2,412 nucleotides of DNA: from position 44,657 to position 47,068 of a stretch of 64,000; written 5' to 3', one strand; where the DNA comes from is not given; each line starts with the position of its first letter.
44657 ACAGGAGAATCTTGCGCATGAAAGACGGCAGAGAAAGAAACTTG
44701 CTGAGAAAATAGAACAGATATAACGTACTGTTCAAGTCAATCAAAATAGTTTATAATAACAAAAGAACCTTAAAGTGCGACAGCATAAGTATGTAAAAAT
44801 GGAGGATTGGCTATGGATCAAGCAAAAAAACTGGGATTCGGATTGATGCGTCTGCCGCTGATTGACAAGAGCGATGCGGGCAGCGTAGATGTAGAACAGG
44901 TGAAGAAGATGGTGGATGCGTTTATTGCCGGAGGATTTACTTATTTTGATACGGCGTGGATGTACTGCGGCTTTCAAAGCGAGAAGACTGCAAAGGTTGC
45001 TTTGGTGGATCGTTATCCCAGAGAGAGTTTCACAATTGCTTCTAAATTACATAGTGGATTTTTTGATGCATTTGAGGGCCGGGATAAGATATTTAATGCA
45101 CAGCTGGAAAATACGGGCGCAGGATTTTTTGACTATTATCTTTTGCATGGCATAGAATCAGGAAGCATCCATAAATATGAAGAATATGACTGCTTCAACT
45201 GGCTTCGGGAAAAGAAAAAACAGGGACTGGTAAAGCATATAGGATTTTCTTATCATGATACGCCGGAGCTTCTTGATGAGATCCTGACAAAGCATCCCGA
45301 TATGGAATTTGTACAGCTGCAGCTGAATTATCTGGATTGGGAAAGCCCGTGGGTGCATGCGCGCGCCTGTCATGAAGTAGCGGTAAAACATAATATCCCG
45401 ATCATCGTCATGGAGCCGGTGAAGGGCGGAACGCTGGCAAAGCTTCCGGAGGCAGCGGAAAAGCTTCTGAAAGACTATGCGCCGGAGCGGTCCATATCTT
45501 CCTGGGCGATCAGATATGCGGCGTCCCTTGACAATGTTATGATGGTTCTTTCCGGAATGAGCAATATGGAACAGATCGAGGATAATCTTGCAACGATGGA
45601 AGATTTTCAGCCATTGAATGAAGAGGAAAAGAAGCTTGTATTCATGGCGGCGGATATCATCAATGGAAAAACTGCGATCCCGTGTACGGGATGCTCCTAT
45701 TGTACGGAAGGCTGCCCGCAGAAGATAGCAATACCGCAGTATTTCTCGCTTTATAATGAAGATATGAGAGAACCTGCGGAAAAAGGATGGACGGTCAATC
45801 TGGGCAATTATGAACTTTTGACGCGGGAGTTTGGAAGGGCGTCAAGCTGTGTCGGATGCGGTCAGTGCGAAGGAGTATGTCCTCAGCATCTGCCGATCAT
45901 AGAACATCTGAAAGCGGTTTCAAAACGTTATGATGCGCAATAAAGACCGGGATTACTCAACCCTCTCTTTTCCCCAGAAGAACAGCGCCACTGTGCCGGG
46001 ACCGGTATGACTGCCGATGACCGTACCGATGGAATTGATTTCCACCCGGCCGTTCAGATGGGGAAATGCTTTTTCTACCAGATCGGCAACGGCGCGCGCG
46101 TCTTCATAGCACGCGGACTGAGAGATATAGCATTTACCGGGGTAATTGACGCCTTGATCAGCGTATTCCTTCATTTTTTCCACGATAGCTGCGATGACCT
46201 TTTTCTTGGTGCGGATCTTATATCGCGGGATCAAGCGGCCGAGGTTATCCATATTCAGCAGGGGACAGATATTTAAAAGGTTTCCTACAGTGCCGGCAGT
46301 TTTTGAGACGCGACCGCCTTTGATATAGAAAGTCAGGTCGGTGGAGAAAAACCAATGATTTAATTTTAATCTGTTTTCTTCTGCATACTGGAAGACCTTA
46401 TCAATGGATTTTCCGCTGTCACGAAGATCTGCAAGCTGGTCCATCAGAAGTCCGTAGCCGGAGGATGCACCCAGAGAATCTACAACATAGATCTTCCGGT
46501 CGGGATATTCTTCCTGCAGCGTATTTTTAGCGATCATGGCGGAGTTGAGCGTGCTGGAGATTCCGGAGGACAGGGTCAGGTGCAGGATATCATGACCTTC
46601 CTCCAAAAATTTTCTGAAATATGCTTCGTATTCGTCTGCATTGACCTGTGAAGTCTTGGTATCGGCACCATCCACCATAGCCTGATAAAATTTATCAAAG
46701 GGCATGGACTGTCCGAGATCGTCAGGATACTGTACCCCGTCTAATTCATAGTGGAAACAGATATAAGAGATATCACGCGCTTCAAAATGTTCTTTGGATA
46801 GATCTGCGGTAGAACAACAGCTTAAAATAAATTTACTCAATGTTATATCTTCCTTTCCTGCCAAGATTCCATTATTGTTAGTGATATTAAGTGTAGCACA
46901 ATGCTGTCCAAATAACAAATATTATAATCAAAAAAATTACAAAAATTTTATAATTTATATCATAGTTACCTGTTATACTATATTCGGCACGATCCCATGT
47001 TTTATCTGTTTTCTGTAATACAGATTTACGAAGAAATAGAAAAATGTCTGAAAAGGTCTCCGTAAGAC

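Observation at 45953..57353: Orphan lipid-type biosynthetic operon: acyl-AMP ligase, ACP, two GNAT/FemAB-like acyltransferases, four B12-radical-SAM paralogues, a SAM methyltransferase and DegV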

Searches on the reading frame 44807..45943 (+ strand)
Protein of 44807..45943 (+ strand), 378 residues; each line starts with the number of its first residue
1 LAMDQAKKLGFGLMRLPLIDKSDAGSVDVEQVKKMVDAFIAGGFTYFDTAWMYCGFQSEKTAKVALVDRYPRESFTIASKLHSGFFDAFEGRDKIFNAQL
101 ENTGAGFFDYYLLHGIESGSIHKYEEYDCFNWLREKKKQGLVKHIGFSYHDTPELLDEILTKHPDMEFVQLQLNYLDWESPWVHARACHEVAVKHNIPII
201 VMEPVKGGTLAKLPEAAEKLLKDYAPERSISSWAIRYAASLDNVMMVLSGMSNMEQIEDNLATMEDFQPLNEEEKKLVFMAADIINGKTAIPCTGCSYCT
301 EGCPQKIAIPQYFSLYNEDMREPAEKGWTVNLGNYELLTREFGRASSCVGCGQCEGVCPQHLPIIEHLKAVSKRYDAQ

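Call 7: search_protein_families(library=pfam, proteins=[window:44807-45943:+], max_evalue=0.001)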
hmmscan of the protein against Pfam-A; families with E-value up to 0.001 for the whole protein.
window:44807-45943:+ (378 aa): 14 families
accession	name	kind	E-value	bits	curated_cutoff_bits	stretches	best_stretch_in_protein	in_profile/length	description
PF00248.27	Aldo_ket_red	-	2e-37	129.3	24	1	8-274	1-282/291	Aldo/keto reductase family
PF13187.11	Fer4_9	-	7.5e-10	39.1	27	1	293-361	2-50/52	4Fe-4S dicluster domain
PF13534.11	Fer4_17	-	4.6e-09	37.1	22.2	1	293-362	2-60/61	4Fe-4S dicluster domain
PF13237.11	Fer4_10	-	1.3e-07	31.9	25.5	0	291-311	7-22/53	4Fe-4S dicluster domain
PF13183.11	Fer4_8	-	2.5e-07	31.6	27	1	292-361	4-67/68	4Fe-4S dicluster domain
PF12838.12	Fer4_7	-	5.5e-07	30.4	27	1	293-360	2-50/52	4Fe-4S dicluster domain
PF17179.9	Fer4_22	-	6.6e-06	27.3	27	0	339-361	73-94/95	4Fe-4S dicluster domain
PF13484.11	Fer4_16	-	8.9e-06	26.8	30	1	293-360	2-65/66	4Fe-4S double cluster binding domain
PF00037.32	Fer4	-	0.00012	22.2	21.1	1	346-360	6-20/24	4Fe-4S binding domain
PF14691.11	Fer4_20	-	0.00013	22.2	25.8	0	289-321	20-54/113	Dihydroprymidine dehydrogenase domain II, 4Fe-4S cluster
PF14697.11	Fer4_21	-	0.00014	22.3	35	0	346-359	39-52/59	4Fe-4S dicluster domain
PF12837.12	Fer4_6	-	0.00026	21.2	25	0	345-359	6-20/24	4Fe-4S binding domain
PF13746.11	Fer4_18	-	0.0003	21.4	27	0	343-368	56-81/114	4Fe-4S dicluster domain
PF12797.12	Fer4_2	-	0.00041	20.6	24.5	0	346-359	8-21/22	4Fe-4S binding domain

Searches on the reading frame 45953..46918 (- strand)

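Call 3: search_protein_families(library=pfam, proteins=[window:45953-46918:-], max_evalue=0.01)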
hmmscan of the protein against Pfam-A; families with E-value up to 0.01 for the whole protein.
window:45953-46918:- (321 aa): 1 family
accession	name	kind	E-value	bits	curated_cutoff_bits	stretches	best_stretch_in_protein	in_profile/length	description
PF02645.21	DegV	-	3.5e-61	207.4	27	1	36-314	8-277/280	Uncharacterised protein, DegV family COG1307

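Call 4: search_protein_families(library=ncbifam, proteins=[window:45953-46918:-], max_evalue=0.01)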
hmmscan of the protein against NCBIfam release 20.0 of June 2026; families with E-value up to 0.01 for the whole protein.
window:45953-46918:- (321 aa): 2 families
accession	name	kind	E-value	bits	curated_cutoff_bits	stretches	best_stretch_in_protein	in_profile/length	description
TIGR00762.1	DegV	domain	1.1e-66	224.8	99.7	1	36-314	7-275/276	DegV family EDD domain-containing protein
NF038249.1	fatty_FakB1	equivalog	4.6e-26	91.6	350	1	35-317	8-282/286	fatty acid kinase binding subunit FakB1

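Call 14: search_protein_families(library=padloc, proteins=[window:45953-46918:-], max_evalue=0.01)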
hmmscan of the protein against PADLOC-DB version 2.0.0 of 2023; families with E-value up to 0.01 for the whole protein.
window:45953-46918:- (321 aa): 0 families
